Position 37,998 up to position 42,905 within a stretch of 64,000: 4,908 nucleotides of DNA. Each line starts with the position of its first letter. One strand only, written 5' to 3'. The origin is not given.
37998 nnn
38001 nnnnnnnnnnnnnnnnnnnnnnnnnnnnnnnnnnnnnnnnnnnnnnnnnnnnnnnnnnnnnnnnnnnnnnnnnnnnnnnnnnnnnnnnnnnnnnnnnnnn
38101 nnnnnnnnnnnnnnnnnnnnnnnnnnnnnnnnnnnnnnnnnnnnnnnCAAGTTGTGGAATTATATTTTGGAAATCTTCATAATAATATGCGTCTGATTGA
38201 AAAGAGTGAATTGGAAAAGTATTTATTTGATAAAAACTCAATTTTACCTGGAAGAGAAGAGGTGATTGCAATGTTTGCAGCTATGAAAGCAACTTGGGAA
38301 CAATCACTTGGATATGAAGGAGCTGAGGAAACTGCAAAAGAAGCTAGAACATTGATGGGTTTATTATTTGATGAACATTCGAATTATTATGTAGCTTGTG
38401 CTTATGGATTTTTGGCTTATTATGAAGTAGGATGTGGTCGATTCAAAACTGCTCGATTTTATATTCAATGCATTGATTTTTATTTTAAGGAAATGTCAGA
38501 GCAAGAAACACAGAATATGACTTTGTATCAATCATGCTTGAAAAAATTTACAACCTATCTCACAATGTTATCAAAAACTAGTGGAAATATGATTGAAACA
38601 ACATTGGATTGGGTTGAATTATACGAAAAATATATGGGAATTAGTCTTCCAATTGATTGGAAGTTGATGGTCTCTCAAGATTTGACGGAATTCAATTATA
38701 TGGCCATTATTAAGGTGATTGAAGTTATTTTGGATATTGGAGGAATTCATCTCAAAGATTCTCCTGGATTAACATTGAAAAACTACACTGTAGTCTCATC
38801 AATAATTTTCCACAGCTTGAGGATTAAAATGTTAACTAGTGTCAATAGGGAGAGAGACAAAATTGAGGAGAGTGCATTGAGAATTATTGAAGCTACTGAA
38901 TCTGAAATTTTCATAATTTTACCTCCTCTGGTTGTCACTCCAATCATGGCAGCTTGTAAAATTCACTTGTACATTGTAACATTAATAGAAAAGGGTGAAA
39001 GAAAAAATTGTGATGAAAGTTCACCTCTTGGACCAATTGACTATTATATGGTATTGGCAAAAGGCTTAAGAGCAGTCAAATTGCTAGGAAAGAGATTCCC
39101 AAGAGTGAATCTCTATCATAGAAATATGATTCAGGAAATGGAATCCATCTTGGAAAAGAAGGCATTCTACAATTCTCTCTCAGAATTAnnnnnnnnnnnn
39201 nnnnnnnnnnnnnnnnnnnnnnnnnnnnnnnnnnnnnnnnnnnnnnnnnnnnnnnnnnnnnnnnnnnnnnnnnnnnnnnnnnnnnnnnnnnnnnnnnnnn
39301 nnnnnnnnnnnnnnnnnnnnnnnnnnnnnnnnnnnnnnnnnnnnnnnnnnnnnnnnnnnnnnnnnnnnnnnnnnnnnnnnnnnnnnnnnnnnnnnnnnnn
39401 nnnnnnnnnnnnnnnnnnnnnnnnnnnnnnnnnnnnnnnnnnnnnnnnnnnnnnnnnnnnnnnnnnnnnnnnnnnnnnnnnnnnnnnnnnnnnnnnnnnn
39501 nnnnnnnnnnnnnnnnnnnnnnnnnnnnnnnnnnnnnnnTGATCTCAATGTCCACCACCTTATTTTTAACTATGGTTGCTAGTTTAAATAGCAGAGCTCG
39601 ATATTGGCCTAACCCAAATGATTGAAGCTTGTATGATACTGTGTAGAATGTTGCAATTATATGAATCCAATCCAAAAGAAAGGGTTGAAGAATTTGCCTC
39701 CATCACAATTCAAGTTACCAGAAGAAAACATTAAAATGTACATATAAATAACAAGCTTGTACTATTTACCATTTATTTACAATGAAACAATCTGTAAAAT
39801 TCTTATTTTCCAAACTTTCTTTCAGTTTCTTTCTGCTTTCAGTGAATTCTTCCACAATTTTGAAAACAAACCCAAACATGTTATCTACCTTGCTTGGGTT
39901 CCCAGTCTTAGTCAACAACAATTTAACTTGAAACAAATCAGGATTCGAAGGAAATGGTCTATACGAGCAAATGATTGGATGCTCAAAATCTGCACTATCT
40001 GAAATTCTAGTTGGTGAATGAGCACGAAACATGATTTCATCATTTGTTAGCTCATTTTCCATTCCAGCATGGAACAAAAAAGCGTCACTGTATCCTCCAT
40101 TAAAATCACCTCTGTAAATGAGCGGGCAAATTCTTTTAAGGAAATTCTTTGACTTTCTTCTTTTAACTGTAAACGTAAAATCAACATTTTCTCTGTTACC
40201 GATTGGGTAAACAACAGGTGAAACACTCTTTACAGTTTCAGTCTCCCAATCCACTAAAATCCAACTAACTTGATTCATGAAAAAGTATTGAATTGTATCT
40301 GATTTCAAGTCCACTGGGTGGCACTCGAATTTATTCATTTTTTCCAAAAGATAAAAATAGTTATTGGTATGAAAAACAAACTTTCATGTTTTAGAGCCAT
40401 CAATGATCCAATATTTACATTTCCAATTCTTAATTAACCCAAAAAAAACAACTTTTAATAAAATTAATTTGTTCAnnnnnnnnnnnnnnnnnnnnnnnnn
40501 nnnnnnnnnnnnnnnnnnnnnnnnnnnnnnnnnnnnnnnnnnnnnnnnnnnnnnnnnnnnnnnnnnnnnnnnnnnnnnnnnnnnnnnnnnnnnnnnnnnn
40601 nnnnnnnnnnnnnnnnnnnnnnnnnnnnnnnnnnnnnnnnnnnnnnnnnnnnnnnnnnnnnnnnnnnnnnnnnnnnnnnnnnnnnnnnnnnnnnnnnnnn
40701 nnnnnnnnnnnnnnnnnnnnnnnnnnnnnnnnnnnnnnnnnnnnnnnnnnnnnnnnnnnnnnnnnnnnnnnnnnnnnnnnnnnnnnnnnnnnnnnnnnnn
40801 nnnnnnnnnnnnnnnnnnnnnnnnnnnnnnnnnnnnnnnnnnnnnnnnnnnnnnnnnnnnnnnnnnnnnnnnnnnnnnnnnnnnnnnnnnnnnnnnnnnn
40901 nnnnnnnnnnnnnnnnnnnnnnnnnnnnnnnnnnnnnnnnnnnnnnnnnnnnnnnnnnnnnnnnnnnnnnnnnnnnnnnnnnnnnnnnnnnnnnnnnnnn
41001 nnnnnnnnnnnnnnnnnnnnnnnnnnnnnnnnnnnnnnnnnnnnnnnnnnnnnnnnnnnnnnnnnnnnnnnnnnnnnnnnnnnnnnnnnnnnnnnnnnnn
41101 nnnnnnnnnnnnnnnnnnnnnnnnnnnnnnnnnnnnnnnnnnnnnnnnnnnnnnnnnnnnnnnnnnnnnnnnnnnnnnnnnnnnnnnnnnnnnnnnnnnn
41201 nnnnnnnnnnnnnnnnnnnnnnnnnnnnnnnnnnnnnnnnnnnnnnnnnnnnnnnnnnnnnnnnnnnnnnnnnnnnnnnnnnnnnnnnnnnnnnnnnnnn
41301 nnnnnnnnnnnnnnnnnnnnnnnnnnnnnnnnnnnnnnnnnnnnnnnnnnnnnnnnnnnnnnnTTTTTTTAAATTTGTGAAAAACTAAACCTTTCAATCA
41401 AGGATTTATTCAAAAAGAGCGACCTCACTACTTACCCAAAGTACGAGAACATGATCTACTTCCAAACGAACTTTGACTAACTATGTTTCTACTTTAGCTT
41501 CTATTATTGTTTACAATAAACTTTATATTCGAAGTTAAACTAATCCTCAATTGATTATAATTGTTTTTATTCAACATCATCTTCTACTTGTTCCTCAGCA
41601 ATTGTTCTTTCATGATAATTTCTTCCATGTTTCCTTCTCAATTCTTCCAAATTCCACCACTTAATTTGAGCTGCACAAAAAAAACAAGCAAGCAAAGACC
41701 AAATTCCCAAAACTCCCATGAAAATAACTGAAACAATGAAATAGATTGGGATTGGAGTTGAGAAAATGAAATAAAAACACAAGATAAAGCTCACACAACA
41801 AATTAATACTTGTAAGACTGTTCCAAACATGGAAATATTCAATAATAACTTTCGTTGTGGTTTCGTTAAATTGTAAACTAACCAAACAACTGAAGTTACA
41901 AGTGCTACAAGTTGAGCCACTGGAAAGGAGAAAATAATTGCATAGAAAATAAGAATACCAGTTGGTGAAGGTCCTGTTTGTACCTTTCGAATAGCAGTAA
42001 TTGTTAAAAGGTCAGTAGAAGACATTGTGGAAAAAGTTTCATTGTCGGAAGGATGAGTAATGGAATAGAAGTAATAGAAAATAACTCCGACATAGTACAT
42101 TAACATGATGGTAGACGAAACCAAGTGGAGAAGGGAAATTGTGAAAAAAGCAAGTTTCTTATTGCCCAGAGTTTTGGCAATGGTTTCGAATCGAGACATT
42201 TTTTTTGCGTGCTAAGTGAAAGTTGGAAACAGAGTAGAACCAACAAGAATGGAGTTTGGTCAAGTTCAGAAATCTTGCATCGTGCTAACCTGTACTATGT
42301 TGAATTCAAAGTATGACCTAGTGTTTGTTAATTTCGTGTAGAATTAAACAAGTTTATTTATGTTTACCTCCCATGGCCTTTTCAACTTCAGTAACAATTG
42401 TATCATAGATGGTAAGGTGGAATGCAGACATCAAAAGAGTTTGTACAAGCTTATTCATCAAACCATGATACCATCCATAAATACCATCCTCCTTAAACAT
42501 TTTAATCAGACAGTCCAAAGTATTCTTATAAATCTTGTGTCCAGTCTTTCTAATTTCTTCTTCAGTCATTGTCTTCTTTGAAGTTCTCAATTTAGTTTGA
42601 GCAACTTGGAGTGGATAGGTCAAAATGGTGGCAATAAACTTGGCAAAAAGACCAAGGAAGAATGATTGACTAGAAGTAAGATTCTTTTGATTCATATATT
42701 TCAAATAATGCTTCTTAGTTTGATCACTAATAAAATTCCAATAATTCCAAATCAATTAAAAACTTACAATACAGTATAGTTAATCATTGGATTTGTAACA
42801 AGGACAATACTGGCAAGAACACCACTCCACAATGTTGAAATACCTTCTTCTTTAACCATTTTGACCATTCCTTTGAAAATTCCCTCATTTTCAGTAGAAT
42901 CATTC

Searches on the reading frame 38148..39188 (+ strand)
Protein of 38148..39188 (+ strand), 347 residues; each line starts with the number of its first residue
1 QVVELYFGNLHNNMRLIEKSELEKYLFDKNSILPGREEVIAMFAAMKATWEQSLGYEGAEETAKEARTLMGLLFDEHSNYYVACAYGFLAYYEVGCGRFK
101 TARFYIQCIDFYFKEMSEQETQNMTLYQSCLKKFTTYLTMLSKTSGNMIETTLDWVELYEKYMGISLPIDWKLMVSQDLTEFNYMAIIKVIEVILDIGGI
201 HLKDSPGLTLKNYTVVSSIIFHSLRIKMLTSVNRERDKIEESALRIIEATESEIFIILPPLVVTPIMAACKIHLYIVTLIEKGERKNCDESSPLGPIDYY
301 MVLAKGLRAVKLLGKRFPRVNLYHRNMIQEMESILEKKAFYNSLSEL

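Call 20: find_homologous_proteins(query=A2, max_evalue=0.01)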
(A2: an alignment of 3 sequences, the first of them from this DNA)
Query A2 (3 sequences) (347 aa, profile of the alignment): 1 proteins with E <= 0.01 among 8000 candidates.
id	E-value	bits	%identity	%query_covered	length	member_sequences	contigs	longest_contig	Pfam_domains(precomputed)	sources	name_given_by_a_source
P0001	2.9e-161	555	100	100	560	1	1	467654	-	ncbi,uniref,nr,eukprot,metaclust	ncbi:predicted protein [Naegleria gruberi]|uniref:Predicted protein n=1 Tax=Naegleria gruberi TaxID=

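Call 27: search_protein_representatives(alignment_id=A2)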
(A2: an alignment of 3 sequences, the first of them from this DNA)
Query: 3 sequences, 371 profile positions. Proteins with E-value up to 0.001 (for the whole library): 184; up to 1e-10: 116; up to 1e-30: 53. The best 150 are listed.
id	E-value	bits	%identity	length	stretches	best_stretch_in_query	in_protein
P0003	3.7e-170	582.5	-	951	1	1-369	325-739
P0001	9.4e-162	554.8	-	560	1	2-371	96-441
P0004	7.1e-151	519.0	-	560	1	1-371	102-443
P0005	1.5e-102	360.0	-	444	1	1-369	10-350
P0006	3.3e-98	345.7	-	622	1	1-368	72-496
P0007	1.3e-89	317.4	-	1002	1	1-361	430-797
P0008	9.1e-85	301.5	-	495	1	36-362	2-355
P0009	1.6e-84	300.7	-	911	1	1-361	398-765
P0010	2.6e-78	280.3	-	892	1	1-361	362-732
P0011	2.0e-76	274.1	-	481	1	2-322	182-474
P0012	6.9e-75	269.0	-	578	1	10-369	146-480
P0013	6.3e-71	256.0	-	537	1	1-361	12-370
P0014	1.4e-70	254.8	-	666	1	1-364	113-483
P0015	9.2e-70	252.1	-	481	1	2-355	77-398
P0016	9.3e-69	248.8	-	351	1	47-359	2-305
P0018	5.0e-66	239.8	-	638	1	1-359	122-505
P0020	7.6e-60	219.5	-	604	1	3-361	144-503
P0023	1.1e-58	215.6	-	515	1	1-364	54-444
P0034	2.7e-49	184.8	-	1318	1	1-359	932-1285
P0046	4.4e-36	141.3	-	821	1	4-364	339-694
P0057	1.7e-30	122.9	-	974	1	5-355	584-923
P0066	5.8e-26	108.0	-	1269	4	32-136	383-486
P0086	2.2e-19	86.3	-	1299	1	1-368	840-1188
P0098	1.7e-15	73.6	-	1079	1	2-359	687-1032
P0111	7.1e-12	61.6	-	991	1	2-359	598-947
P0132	1.5e-08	50.7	-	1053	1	1-348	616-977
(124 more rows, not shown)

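Call 30: list_cluster_members(proteins=[P0004, P0005, P0006, P0007, P0009, P0011, P0012, P0014, P0018, P0023])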
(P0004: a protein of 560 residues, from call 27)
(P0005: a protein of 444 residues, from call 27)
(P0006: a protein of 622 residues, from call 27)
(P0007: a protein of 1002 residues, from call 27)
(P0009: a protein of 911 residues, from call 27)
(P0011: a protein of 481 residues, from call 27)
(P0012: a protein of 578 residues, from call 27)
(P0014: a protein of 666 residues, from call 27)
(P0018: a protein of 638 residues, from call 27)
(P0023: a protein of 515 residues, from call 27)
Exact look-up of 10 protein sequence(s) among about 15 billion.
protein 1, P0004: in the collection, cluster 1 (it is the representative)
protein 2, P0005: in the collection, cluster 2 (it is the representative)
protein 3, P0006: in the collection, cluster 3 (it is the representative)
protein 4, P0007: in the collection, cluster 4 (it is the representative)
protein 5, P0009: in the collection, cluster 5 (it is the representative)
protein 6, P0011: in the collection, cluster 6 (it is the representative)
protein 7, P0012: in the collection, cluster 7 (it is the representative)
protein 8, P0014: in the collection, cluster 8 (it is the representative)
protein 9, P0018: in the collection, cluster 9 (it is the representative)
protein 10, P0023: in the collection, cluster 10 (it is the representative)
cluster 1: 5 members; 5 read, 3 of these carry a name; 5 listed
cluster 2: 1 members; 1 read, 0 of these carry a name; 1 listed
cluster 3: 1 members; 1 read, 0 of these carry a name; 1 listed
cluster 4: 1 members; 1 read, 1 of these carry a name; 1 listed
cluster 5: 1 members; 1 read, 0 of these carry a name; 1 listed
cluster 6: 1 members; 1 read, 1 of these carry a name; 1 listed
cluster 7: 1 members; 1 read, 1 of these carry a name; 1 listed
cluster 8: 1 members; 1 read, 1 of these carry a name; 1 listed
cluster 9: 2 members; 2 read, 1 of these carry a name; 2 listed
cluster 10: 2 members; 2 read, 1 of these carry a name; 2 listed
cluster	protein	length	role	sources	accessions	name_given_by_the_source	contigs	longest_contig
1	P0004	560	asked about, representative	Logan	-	-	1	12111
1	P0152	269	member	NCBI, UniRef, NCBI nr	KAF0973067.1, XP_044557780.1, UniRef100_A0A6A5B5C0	hypothetical protein FDP41_008731 [Naegleria fowleri] | Uncharacterized protein n=1 Tax=Naegleria fowleri TaxID=5763 RepID=A0A6A5B5C0_NAEFO | uncharacterized protein FDP41_008731 [Naegleria fowleri]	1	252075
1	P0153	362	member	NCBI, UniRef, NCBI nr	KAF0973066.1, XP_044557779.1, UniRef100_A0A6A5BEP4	hypothetical protein FDP41_008730 [Naegleria fowleri] | Zn(2)-C6 fungal-type domain-containing protein n=1 Tax=Naegleria fowleri TaxID=5763 ... | uncharacterized protein FDP41_008730 [Naegleria fowleri]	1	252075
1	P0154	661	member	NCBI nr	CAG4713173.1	unnamed protein product [Naegleria fowleri]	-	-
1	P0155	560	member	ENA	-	-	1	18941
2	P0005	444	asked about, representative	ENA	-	-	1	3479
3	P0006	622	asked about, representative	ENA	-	-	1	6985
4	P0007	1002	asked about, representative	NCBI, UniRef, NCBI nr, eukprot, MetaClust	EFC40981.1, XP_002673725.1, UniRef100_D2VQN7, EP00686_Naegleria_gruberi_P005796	hypothetical protein NAEGRDRAFT_80888 [Naegleria gruberi] | Zn(2)-C6 fungal-type domain-containing protein n=1 Tax=Naegleria gruberi TaxID=5762 ... | uncharacterized protein NAEGRDRAFT_80888 [Naegleria gruberi]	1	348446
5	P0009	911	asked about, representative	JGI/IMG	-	-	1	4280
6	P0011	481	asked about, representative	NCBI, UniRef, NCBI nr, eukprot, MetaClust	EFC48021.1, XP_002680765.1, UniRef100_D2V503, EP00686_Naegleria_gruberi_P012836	predicted protein [Naegleria gruberi] | Predicted protein n=1 Tax=Naegleria gruberi TaxID=5762 RepID=D2V503_NAEGR | uncharacterized protein NAEGRDRAFT_63966 [Naegleria gruberi]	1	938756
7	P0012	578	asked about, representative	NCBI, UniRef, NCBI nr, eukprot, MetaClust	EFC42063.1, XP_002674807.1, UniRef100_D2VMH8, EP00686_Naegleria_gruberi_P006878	predicted protein [Naegleria gruberi] | Predicted protein n=1 Tax=Naegleria gruberi TaxID=5762 RepID=D2VMH8_NAEGR | uncharacterized protein NAEGRDRAFT_50776 [Naegleria gruberi]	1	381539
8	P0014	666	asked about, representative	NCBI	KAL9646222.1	hypothetical protein ABK040_008095 [Willaertia magna]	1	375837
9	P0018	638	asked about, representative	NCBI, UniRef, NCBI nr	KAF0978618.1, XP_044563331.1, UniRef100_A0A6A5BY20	hypothetical protein FDP41_002438 [Naegleria fowleri] | Zn(2)-C6 fungal-type domain-containing protein n=1 Tax=Naegleria fowleri TaxID=5763 ... | uncharacterized protein FDP41_002438 [Naegleria fowleri]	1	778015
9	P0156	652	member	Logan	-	-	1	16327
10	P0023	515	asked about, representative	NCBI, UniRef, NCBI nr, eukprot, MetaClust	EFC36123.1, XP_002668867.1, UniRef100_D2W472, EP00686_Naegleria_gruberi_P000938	predicted protein [Naegleria gruberi] | Predicted protein n=1 Tax=Naegleria gruberi TaxID=5762 RepID=D2W472_NAEGR | uncharacterized protein NAEGRDRAFT_54561 [Naegleria gruberi]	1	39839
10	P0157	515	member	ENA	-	-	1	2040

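Call 31: find_encoding_contigs(protein=P0011, flank=2000, max_places=2)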
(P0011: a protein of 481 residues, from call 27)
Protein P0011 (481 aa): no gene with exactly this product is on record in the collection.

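Call 34: find_encoding_contigs(protein=P0010, flank=1500, max_places=2)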
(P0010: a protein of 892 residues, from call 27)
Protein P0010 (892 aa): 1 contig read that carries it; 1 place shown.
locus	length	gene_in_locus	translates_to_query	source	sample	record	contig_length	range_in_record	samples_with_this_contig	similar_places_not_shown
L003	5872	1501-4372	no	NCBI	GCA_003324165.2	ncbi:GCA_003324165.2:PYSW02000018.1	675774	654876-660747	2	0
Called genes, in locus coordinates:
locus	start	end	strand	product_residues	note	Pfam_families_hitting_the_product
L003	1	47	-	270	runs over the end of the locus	-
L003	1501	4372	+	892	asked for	PF00172:Zn_clus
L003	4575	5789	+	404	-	-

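Call 35: find_encoding_contigs(protein=P0009, flank=1500, max_places=2)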
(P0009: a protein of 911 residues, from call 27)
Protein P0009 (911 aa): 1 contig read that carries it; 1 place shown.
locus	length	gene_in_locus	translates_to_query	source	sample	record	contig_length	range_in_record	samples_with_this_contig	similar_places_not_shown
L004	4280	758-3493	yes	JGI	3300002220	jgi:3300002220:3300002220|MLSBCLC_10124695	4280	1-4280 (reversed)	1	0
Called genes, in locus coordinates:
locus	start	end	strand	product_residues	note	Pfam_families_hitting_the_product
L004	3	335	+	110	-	?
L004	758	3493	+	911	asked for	PF00172:Zn_clus (weak)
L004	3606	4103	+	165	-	-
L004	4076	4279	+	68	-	?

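Call 37: find_encoding_contigs(protein=P0157, flank=2000, max_places=2)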
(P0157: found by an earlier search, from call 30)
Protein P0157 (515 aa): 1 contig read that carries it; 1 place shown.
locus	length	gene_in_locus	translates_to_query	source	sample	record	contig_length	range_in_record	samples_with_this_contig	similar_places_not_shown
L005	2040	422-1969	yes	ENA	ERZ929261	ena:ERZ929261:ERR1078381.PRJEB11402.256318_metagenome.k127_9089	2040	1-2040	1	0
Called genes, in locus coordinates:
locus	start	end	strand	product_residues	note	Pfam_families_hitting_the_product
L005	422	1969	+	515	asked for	PF00172:Zn_clus (weak)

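Call 44: list_cluster_members(proteins=[P0013, P0020, P0034, P0046, P0057, P0066, P0086, P0098, P0111, P0132])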
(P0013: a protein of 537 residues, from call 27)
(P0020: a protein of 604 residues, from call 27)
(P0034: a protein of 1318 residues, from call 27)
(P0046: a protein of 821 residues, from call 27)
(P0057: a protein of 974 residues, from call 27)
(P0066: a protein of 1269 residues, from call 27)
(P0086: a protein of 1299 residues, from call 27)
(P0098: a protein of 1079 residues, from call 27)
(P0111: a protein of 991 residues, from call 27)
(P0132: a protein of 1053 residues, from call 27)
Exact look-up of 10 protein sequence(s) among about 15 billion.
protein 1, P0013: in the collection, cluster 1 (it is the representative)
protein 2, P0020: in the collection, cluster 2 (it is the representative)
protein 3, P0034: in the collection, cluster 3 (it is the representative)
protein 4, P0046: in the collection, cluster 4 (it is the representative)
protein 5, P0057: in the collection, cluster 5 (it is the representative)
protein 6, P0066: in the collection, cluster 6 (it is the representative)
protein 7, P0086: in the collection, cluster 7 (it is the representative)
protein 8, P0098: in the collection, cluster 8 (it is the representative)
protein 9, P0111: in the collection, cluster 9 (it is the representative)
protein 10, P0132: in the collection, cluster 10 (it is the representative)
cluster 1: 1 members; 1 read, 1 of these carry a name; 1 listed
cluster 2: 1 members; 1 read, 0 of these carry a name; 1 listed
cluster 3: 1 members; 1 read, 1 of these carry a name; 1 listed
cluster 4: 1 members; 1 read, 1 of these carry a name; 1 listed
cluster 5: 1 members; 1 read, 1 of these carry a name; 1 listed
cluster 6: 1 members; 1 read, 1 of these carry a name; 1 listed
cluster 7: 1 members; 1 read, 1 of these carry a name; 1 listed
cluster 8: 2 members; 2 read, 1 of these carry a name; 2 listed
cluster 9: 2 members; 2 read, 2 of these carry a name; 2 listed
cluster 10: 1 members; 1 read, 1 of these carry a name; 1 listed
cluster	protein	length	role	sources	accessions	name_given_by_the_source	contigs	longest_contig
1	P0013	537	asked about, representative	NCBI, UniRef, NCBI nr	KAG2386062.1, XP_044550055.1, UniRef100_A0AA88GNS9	hypothetical protein C9374_003211 [Naegleria lovaniensis] | Uncharacterized protein n=1 Tax=Naegleria lovaniensis TaxID=51637 RepID=A0AA88GNS9_NAELO | uncharacterized protein C9374_003211 [Naegleria lovaniensis]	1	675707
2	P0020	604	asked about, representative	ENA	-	-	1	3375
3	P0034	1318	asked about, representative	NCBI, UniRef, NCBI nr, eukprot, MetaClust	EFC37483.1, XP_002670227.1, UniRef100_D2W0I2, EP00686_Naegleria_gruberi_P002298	predicted protein [Naegleria gruberi] | Predicted protein n=1 Tax=Naegleria gruberi TaxID=5762 RepID=D2W0I2_NAEGR | uncharacterized protein NAEGRDRAFT_74868 [Naegleria gruberi]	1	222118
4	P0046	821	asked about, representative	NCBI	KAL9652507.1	hypothetical protein ABK040_000079 [Willaertia magna]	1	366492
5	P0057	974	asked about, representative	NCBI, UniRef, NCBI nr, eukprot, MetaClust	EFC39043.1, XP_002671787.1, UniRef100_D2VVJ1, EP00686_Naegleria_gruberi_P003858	hypothetical protein NAEGRDRAFT_59338 [Naegleria gruberi] | Zn(2)-C6 fungal-type domain-containing protein n=1 Tax=Naegleria gruberi TaxID=5762 ... | uncharacterized protein NAEGRDRAFT_59338 [Naegleria gruberi]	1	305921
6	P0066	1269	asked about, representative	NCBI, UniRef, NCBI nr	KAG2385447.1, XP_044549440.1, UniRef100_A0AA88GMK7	hypothetical protein C9374_003262 [Naegleria lovaniensis] | Zn(2)-C6 fungal-type domain-containing protein n=1 Tax=Naegleria lovaniensis TaxID=51637 ... | uncharacterized protein C9374_003262 [Naegleria lovaniensis]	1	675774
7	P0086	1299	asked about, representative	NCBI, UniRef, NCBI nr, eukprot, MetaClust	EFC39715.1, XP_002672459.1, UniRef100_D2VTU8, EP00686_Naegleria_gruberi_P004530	predicted protein [Naegleria gruberi] | Predicted protein n=1 Tax=Naegleria gruberi TaxID=5762 RepID=D2VTU8_NAEGR | uncharacterized protein NAEGRDRAFT_59203 [Naegleria gruberi]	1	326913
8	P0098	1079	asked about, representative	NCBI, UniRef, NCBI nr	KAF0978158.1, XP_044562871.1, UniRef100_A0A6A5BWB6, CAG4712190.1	hypothetical protein FDP41_002673 [Naegleria fowleri] | Zn(2)-C6 fungal-type domain-containing protein n=1 Tax=Naegleria fowleri TaxID=5763 ... | uncharacterized protein FDP41_002673 [Naegleria fowleri]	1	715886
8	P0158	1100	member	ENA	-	-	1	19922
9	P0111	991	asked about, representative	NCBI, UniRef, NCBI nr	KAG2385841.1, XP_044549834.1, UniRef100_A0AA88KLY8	hypothetical protein C9374_002990 [Naegleria lovaniensis] | Zn(2)-C6 fungal-type domain-containing protein n=1 Tax=Naegleria lovaniensis TaxID=51637 ... | uncharacterized protein C9374_002990 [Naegleria lovaniensis]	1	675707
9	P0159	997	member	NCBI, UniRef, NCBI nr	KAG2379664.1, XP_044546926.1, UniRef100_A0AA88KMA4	hypothetical protein C9374_006781 [Naegleria lovaniensis] | Zn(2)-C6 fungal-type domain-containing protein n=1 Tax=Naegleria lovaniensis TaxID=51637 ... | uncharacterized protein C9374_006781 [Naegleria lovaniensis]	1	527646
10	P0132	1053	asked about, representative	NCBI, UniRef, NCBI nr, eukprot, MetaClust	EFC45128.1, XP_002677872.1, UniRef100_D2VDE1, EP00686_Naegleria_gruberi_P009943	predicted protein [Naegleria gruberi] | Predicted protein n=1 Tax=Naegleria gruberi TaxID=5762 RepID=D2VDE1_NAEGR | uncharacterized protein NAEGRDRAFT_48589 [Naegleria gruberi]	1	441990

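Call 45: find_encoding_contigs(protein=P0013, flank=3000, max_places=2)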
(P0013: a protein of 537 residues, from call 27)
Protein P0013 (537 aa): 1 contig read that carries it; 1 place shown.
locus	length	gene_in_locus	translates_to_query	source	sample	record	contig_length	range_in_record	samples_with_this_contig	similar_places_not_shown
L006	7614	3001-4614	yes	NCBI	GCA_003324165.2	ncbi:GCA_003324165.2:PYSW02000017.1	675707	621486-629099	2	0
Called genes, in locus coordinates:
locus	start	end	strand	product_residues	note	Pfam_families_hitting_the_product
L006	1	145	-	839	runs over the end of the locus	-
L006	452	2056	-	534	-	PF00067:p450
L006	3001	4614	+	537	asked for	-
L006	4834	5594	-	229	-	-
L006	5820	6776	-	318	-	PF02037:SAP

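Call 76: search_solved_structures(query=A2, max_evalue=10)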
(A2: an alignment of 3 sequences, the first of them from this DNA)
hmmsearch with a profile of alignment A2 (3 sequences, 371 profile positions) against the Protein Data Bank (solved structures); distinct sequences matched with E-value up to 10: 5.
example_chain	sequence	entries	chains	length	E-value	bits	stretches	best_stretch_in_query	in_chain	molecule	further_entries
4hou_A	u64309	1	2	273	0.052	16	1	50-121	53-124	Interferon-induced protein with tetratricopeptide repeats 1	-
6c6k_A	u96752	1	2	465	0.087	15.2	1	50-121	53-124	Interferon-induced protein with tetratricopeptide repeats 1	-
5w5h_A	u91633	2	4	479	0.089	15.2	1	50-121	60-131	Interferon-induced protein with tetratricopeptide repeats 1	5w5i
5udi_A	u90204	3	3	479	0.098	15.1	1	50-121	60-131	Interferon-induced protein with tetratricopeptide repeats 1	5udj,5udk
5udl_A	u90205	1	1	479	0.098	15.1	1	50-121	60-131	Interferon-induced protein with tetratricopeptide repeats 1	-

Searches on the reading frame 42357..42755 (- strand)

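Call 77: search_protein_families(library=pfam, proteins=[window:42357-42755:-], max_evalue=0.001)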
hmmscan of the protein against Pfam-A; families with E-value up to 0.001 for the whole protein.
window:42357-42755:- (133 aa): 1 family
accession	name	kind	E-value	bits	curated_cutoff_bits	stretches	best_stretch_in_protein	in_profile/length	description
PF00153.32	Mito_carr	-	3.5e-16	59.2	22.3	1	26-122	3-90/96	Mitochondrial carrier protein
